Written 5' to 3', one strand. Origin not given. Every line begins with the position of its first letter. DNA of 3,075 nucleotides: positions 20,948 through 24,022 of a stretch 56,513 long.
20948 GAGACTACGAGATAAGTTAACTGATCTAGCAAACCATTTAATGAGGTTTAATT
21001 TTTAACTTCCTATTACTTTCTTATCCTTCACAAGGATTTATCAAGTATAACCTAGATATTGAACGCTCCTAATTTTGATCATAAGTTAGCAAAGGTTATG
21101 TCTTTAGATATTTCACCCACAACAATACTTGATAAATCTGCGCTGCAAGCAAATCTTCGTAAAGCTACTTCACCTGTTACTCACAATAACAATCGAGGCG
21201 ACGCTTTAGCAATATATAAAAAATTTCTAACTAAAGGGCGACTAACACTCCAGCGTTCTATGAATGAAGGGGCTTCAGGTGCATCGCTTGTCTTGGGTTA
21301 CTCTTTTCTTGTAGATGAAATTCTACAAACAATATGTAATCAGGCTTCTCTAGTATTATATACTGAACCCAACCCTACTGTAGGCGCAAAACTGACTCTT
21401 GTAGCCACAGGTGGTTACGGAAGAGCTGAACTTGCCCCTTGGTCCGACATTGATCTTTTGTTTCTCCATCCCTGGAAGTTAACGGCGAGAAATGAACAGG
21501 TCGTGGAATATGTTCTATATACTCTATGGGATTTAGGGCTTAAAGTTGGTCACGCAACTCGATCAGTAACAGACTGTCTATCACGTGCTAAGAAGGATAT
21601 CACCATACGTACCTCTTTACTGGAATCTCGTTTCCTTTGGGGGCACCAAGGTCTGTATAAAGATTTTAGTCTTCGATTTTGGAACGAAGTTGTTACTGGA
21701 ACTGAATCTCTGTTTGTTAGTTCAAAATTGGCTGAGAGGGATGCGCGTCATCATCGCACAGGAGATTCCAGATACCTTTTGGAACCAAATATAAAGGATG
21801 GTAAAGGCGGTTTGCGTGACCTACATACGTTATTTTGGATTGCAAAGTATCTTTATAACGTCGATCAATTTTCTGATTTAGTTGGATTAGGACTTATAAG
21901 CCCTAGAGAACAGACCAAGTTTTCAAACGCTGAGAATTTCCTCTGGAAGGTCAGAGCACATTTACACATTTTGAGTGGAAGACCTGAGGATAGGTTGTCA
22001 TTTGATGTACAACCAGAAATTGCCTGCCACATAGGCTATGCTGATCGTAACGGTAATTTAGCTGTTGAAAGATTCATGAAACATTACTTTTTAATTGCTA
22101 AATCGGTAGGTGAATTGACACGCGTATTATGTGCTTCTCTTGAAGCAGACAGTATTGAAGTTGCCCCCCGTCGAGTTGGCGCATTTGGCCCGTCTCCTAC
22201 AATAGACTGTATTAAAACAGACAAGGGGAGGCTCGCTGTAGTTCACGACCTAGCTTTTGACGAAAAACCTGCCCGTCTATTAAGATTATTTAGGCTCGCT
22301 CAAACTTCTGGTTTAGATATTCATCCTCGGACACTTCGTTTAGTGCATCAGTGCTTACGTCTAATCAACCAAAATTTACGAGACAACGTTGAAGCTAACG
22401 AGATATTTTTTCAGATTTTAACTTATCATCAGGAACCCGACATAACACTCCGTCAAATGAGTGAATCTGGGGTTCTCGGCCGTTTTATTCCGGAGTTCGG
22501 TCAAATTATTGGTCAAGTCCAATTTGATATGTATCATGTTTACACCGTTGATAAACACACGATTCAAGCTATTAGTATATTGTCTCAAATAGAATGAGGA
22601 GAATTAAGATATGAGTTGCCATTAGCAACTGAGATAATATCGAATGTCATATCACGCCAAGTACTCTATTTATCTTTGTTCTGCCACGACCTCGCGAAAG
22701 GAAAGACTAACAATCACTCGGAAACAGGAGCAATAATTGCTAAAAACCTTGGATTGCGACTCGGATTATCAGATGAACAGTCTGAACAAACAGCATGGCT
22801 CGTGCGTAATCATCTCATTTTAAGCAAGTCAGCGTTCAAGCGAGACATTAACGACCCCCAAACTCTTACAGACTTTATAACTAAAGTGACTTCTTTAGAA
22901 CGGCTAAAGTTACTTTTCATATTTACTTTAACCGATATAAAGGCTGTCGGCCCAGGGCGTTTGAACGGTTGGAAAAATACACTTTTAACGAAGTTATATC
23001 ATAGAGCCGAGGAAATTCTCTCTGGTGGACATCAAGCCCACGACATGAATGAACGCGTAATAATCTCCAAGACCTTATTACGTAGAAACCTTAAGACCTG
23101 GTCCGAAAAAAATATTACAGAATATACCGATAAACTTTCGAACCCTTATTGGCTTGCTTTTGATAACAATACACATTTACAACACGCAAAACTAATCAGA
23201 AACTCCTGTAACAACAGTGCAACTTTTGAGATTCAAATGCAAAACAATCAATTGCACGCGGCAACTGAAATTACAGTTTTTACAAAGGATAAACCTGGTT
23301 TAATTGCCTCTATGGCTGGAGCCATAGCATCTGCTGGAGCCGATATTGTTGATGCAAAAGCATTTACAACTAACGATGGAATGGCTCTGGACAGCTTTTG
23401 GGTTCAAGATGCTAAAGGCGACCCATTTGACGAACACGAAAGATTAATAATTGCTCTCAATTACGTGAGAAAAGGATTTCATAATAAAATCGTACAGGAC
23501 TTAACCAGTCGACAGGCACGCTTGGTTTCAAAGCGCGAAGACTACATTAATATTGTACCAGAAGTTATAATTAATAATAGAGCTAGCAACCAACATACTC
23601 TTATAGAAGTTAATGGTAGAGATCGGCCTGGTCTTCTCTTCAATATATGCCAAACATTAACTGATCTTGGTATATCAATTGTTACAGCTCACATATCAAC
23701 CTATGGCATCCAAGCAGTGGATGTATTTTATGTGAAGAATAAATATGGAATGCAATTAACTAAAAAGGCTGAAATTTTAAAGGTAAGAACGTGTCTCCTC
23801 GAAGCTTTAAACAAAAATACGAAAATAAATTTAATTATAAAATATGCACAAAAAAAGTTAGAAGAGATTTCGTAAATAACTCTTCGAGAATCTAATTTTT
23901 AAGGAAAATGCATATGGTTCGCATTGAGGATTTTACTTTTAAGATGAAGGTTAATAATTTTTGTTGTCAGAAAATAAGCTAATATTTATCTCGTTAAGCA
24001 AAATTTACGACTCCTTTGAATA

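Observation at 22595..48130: Three conserved housekeeping genes (glnD, trmB, nusA) each carry one in-frame stop with intact, conserved downstream sequence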

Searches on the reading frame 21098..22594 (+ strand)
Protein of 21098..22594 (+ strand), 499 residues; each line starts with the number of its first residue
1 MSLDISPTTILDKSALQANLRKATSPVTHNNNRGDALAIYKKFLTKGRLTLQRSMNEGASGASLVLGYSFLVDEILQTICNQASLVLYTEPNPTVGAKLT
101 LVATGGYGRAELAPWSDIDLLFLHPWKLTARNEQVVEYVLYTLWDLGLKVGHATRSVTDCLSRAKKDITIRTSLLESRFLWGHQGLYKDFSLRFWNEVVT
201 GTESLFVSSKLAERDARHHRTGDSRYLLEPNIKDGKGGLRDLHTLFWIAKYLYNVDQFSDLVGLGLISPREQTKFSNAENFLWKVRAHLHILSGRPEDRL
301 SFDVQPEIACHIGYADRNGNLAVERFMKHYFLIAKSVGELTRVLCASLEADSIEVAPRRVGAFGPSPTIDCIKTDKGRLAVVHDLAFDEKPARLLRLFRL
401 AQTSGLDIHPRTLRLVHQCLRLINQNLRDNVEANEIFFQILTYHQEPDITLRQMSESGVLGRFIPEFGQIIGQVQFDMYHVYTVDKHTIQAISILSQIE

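Call 31: list_cluster_members(proteins=[P0001, window:21098-22594:+, window:46760-48127:+, window:45387-45806:+, window:48484-51126:+, window:52951-55065:+, window:51562-52458:+, window:44206-45372:+, window:36190-37605:+, window:38633-40990:+])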
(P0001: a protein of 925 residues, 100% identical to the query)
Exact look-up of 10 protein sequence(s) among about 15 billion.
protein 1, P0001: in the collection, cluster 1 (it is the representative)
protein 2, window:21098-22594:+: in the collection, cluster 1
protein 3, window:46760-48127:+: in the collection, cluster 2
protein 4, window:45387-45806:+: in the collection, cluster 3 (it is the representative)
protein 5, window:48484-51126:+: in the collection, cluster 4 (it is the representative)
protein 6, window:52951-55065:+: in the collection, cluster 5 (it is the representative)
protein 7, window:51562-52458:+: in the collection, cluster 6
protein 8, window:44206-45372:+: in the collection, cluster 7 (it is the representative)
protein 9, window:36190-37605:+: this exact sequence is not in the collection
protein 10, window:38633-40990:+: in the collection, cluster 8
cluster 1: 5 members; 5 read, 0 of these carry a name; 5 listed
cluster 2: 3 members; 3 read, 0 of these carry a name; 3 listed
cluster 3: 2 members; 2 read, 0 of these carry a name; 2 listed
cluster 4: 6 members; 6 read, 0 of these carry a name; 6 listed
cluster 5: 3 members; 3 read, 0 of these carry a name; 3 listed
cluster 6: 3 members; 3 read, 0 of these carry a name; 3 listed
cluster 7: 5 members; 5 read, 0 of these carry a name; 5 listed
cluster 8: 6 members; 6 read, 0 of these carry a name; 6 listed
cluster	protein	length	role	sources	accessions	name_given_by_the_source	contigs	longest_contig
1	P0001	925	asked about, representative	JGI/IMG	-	-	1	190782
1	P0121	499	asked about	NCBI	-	-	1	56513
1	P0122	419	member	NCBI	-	-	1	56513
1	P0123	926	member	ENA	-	-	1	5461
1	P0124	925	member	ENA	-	-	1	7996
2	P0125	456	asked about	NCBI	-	-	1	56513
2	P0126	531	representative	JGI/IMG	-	-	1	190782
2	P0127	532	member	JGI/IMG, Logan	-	-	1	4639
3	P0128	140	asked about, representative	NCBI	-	-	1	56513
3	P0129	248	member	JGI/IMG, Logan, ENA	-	-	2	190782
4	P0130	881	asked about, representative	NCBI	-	-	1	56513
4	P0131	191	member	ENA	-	-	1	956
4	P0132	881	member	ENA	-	-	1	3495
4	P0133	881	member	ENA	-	-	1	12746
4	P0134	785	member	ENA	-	-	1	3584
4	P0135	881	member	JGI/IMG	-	-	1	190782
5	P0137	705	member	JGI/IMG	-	-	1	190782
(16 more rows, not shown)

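Call 34: find_encoding_contigs(protein=P0124, flank=10000, max_places=6)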
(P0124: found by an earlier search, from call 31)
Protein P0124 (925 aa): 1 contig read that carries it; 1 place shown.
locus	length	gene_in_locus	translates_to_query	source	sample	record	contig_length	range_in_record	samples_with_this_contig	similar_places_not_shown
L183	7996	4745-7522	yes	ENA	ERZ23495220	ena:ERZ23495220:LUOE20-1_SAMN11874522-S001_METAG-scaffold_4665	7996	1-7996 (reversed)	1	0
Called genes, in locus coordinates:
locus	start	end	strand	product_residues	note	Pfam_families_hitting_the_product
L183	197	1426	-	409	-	PF00764:Arginosuc_synth, PF20979:Arginosuc_syn_C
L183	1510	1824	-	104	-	-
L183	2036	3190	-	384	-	PF21016:RlmN_N, PF04055:Radical_SAM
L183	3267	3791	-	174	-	PF06776:IalB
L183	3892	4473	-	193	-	PF00588:SpoU_methylase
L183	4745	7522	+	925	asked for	PF22754:bHLH-TF_ACT-like_plant (faint), PF08335:GlnD_UR_UTase, PF27444:GlnD_3rd, PF13291:ACT_4 (faint), PF01842:ACT (weak), PF24914:ACR10_N (weak), PF24931:ACT_ACR9_3rd (weak), PF26956:ACT_ACR_D1, +1 more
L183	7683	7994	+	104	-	?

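Call 35: find_encoding_contigs(protein=P0123, flank=10000, max_places=6)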
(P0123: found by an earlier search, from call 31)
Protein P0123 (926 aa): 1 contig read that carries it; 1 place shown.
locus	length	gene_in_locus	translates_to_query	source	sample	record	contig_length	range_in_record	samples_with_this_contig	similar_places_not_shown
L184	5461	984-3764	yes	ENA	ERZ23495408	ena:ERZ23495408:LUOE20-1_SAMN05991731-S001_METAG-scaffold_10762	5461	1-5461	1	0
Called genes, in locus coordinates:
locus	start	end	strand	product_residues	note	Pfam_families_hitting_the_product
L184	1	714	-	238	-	?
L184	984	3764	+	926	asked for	PF22754:bHLH-TF_ACT-like_plant (faint), PF08335:GlnD_UR_UTase, PF27444:GlnD_3rd, PF13291:ACT_4 (faint), PF01842:ACT (weak), PF24914:ACR10_N (weak), PF24931:ACT_ACR9_3rd (weak), PF26956:ACT_ACR_D1, +1 more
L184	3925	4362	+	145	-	PF03023:MurJ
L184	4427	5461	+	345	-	?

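Call 45: search_protein_families(library=ncbifam, proteins=[L183:2039-3190:-, P0135, P0137], max_evalue=1e-10)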
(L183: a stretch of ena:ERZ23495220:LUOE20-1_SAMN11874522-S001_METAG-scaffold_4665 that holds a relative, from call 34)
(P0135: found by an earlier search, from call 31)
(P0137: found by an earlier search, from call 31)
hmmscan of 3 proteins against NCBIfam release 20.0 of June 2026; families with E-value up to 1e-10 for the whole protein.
L183:2039-3190:- (384 aa): 8 families
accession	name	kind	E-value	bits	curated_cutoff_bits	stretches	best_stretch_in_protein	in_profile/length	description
TIGR00048.1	rRNA_mod_RlmN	equivalog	3.7e-111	371.5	290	1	11-361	5-346/355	dual-specificity RNA methyltransferase RlmN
NF008396.0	PRK11194.1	equivalog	1e-108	363.6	633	1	5-363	5-359/379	dual-specificity RNA methyltransferase RlmN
NF011031.0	PRK14461.1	equivalog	2.7e-78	263.6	601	1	10-360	5-364/372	ribosomal RNA large subunit methyltransferase N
NF011040.0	PRK14470.1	equivalog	7e-61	206.6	441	1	41-360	23-334/338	ribosomal RNA large subunit methyltransferase N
NF000424.4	CfrAB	exception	6.4e-59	200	530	1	33-357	13-336/338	Cfr family 23S rRNA (adenine(2503)-C(8))-methyltransferase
TIGR04432.1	rSAM_Cfr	equivalog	1.6e-57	195.3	550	1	32-358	14-339/341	Cfr family 23S rRNA (adenine(2503)-C(8))-methyltransferase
NF011024.0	PRK14453.1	equivalog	3.1e-57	194.4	468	1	32-360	16-343/348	23S rRNA (adenine(2503)-C(8))-methyltransferase Cfr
NF011034.0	PRK14464.1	equivalog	8e-57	192.6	422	1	81-367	65-336/348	RNA methyltransferase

P0135 (881 aa): 22 families
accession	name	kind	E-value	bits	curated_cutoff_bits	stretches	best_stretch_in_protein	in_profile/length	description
TIGR00487.1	IF-2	equivalog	4.1e-233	775.4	424.4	1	296-879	4-586/587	translation initiation factor IF-2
NF003078.0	PRK04004.1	equivalog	3.9e-56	190.8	468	2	378-492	10-141/598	translation initiation factor IF-2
TIGR00491.2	aIF-2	equivalog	4.1e-47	160.9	554.75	2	378-498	3-140/591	translation initiation factor IF-2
NF011418.0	PRK14845.1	equivalog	1.1e-39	136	756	2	393-491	475-590/1049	translation initiation factor IF-2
TIGR00231.1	small_GTP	domain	1.5e-30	106.1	42.5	1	381-503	5-136/164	GTP-binding protein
TIGR00475.1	selB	equivalog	1.6e-27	96.5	242.25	1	381-598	2-223/581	selenocysteine-specific translation elongation factor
TIGR01394.1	TypA_BipA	equivalog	2.8e-20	72.1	757.3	1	382-504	4-141/594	translational GTPase TypA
TIGR01393.1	lepA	equivalog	4.5e-18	65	533.9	1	411-586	50-222/595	translation elongation factor 4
NF009372.0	PRK12735.1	subfamily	2.5e-17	62.8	479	1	383-586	16-245/396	elongation factor Tu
NF000766.0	PRK00049.1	subfamily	5.8e-17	61.6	449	1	383-586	16-245/396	elongation factor Tu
NF009373.0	PRK12736.1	subfamily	1e-16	60.7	452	1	383-586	16-243/394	elongation factor Tu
TIGR00485.1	EF-Tu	equivalog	1.8e-16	59.9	522.4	1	384-586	17-243/394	elongation factor Tu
NF007583.0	PRK10218.1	equivalog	1.6e-14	52.8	1260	1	382-504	8-145/607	ribosome-dependent GTPase TypA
NF009381.0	PRK12740.1-5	subfamily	6.9e-14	51.2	583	1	420-505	68-152/692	elongation factor G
NF012153.1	tet_protect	equivalog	9.9e-14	50.5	775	1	382-505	27-143/614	tetracycline resistance ribosomal protection protein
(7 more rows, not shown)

P0137 (705 aa): 26 families (the best 25 are shown)
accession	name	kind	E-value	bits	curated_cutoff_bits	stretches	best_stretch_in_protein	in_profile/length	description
TIGR03591.1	polynuc_phos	equivalog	0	1074.9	525.05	1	11-690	2-688/689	polyribonucleotide nucleotidyltransferase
NF008805.1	PRK11824.1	equivalog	0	1052.7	471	1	7-690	2-682/683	polyribonucleotide nucleotidyltransferase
TIGR02696.1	pppGpp_PNP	exception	2e-210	700.9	1106.75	1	10-686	13-718/720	guanosine pentaphosphate synthetase I/polyribonucleotide nucleotidyltransferase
TIGR02065.1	ECX1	equivalog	3e-36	124.9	318.7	1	307-540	2-226/230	exosome complex exonuclease Rrp41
NF004473.0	PRK05807.1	equivalog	1.3e-21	77.4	178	1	619-694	4-78/136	S1 domain-containing RNA-binding protein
NF006363.0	PRK08582.1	equivalog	9e-21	74.5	171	1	619-697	4-83/140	S1 domain-containing RNA-binding protein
NF005208.0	PRK06676.1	equivalog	1.7e-20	73.3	368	1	612-695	185-268/391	30S ribosomal protein S1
NF000907.0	PRK00087.1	equivalog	5.9e-20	71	624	1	619-698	562-643/671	bifunctional 4-hydroxy-3-methylbut-2-enyl diphosphate reductase/30S ribosomal protein S1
NF005973.0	PRK08059.1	equivalog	1.5e-19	70.3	148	1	618-695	5-83/123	S1 domain-containing post-transcriptional regulator GSP13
NF040579.1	S1_dom_CvfD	subfamily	2e-18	66.7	117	1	619-696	2-80/113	CvfD/Ygs/GSP13 family RNA-binding post-transcriptional regulator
NF004952.0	PRK06299.1-2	equivalog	4.3e-18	65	524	1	612-694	210-292/580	30S ribosomal protein S1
NF010379.0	PRK13806.1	equivalog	9e-16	57.5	648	1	614-700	196-287/491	30S ribosomal protein S1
NF003064.0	PRK03987.1-4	equivalog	2.3e-15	56.7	252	1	618-694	7-86/262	translation initiation factor IF-2 subunit alpha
NF005911.0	PRK07899.1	equivalog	3.4e-14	52.4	691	1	619-698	292-372/486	30S ribosomal protein S1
NF004953.0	PRK06299.1-3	equivalog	3.8e-14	51.9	720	1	613-699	291-379/580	30S ribosomal protein S1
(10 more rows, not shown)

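Call 55: search_protein_families(library=ncbifam, proteins=[window:21098-22594:+, P0129, P0126], max_evalue=0.00001)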
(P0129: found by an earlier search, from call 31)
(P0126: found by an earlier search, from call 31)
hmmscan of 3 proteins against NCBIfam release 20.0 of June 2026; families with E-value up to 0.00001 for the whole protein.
window:21098-22594:+ (499 aa): 9 families
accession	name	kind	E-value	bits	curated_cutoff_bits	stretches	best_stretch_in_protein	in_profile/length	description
NF003467.0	PRK05092.1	equivalog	3.6e-199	663.8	959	1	8-499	18-518/940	[protein-PII] uridylyltransferase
TIGR01693.1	UTase_glnD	equivalog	3e-151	505.5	519.4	1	50-498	3-443/850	[protein-PII] uridylyltransferase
NF002837.0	PRK03059.1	equivalog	7.8e-108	361.7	1010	1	37-492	11-450/857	[protein-PII] uridylyltransferase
NF001366.0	PRK00275.1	equivalog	2.5e-107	359.9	1299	1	10-497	8-474/895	[protein-PII] uridylyltransferase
NF003448.0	PRK05007.1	equivalog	7.5e-97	325.2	1255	1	17-495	8-473/884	bifunctional uridylyltransferase/uridylyl-removing protein GlnD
NF002487.0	PRK01759.1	equivalog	1.7e-79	268.1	890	1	96-493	62-454/862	bifunctional uridylyltransferase/uridylyl-removing protein GlnD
NF003347.0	PRK04374.1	equivalog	1.5e-66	225.2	1567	1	95-492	69-458/869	[protein-PII] uridylyltransferase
NF002895.0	PRK03381.1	equivalog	1.9e-49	168.5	631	1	96-493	56-431/782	[protein-PII] uridylyltransferase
NF001265.0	PRK00227.1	equivalog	3.4e-32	111.4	799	1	97-492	26-389/693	[protein-PII] uridylyltransferase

P0129 (248 aa): 4 families
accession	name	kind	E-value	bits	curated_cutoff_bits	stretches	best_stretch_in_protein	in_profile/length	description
NF002421.0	PRK01544.1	equivalog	1.4e-37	129.6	567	1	8-232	308-520/524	bifunctional peptide chain release factor N(5)-glutamine methyltransferase PrmC/tRNA (guanosine(46)-N7)-methyltransferase TrmB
TIGR00091.1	TIGR00091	equivalog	2.8e-37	128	112.65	1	54-232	14-193/194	tRNA (guanosine(46)-N7)-methyltransferase TrmB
NF010719.0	PRK14121.1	equivalog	2.1e-26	92.9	402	1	50-197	115-260/396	tRNA (guanosine(46)-N7)-methyltransferase TrmB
NF001080.0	PRK00121.2-2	equivalog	6.8e-21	74.5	132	1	49-229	38-220/224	tRNA (guanosine(46)-N7)-methyltransferase TrmB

P0126 (531 aa): 8 families
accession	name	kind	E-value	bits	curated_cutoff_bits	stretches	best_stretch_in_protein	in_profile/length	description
TIGR01953.1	NusA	equivalog_domain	7.9e-133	442.7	253.4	1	12-349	1-339/340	transcription termination factor NusA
NF006645.0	PRK09202.4-5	equivalog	1.4e-56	192.3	532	1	12-351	18-373/540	transcription termination/antitermination protein NusA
NF006642.0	PRK09202.4-1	equivalog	9.1e-32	110.3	687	1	14-346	21-373/614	transcription termination/antitermination protein NusA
TIGR01954.1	nusA_Cterm_rpt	equivalog_domain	1.5e-20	73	48.15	1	372-420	1-49/50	transcription termination factor NusA, C-terminal duplication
TIGR01952.1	nusA_arch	equivalog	1.4e-14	54.6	74.35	1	255-345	44-135/141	NusA-like transcription termination signal-binding factor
NF006261.0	PRK08406.1-5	equivalog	2e-07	30.8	231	0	255-303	43-90/173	transcription elongation factor NusA-like protein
TIGR03491.1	TIGR03491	subfamily_domain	4.2e-06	26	97.45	0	378-435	226-283/462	TM0106 family RecB-like putative nuclease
NF003301.0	PRK04301.1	equivalog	9e-06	25.1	259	0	371-430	12-71/316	DNA repair and recombination protein RadA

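Call 64: search_protein_families(library=pfam, proteins=[P0124], max_evalue=0.01)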
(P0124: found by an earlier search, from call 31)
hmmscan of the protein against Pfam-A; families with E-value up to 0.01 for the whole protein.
P0124 (925 aa): 10 families
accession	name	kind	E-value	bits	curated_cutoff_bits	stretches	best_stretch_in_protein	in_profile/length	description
PF08335.16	GlnD_UR_UTase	-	1.4e-46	158.5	21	1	206-344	2-140/141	GlnD PII-uridylyltransferase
PF01842.31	ACT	-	1.2e-13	51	27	2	835-871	2-38/66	ACT domain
PF13291.12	ACT_4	-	3.4e-08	34.5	27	0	833-868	6-41/80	ACT domain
PF24914.1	ACR10_N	-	3.8e-08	33.1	27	1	827-898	4-75/80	ACT domain-containing protein ACR10, N-terminal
PF24931.1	ACT_ACR9_3rd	-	4.5e-08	33.5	27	1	823-911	2-91/98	ACR9-like, ACT-like domain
PF22754.3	bHLH-TF_ACT-like_plant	-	3.8e-07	30.7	27.6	1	832-893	9-64/75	Plant bHLH transcription factor, ACT-like domain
PF13740.12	ACT_6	-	5.2e-07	29.9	23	0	834-867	3-36/76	ACT domain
PF01966.28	HD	-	3.5e-05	24.5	22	1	485-577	2-90/116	HD domain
PF01909.29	NTP_transf_2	-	0.0001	23.1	21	1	99-171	15-89/93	Nucleotidyltransferase domain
PF24926.1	ACT_ACR9_C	-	0.00063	20.1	27.4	1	836-872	9-45/80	ACT domain-containing protein ACR9, C-terminal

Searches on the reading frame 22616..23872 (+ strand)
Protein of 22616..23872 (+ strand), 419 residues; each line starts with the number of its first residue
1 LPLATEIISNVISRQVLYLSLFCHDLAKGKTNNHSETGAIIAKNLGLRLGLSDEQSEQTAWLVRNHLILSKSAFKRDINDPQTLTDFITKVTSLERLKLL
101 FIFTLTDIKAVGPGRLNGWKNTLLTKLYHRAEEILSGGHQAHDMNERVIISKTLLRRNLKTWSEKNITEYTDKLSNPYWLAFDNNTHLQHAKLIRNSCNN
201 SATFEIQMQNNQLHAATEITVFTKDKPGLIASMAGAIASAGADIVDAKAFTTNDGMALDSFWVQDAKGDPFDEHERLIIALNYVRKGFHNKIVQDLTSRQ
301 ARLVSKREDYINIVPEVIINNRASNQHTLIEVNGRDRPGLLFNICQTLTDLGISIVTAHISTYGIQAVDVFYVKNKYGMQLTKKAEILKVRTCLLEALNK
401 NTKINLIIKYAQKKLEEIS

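Call 55: search_protein_families(library=ncbifam, proteins=[window:22616-23872:+], max_evalue=0.00001)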
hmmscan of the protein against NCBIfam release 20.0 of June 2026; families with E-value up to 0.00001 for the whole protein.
window:22616-23872:+ (419 aa): 10 families
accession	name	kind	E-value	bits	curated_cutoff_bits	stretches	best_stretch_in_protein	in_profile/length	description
NF003467.0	PRK05092.1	equivalog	4.9e-138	461.4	959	1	1-403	526-928/940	[protein-PII] uridylyltransferase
TIGR01693.1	UTase_glnD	equivalog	1.5e-103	347.7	519.4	1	2-396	453-847/850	[protein-PII] uridylyltransferase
NF003448.0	PRK05007.1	equivalog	2.3e-65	221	1255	1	2-403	486-883/884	bifunctional uridylyltransferase/uridylyl-removing protein GlnD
NF002837.0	PRK03059.1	equivalog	7.9e-64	216.1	1010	1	2-399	466-856/857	[protein-PII] uridylyltransferase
NF001366.0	PRK00275.1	equivalog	8.3e-62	209.3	1299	1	2-403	485-890/895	[protein-PII] uridylyltransferase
NF002895.0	PRK03381.1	equivalog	1.1e-60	205.6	631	1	6-399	435-778/782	[protein-PII] uridylyltransferase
NF002487.0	PRK01759.1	equivalog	7.6e-55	186.5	890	1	2-386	469-850/862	bifunctional uridylyltransferase/uridylyl-removing protein GlnD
NF003347.0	PRK04374.1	equivalog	1.1e-40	139.7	1567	1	4-386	476-855/869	[protein-PII] uridylyltransferase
NF001265.0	PRK00227.1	equivalog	1.3e-12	46.7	799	1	13-218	401-604/693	[protein-PII] uridylyltransferase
NF006352.0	PRK08577.1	equivalog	3.5e-07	30.3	140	0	208-251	46-91/136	hypothetical protein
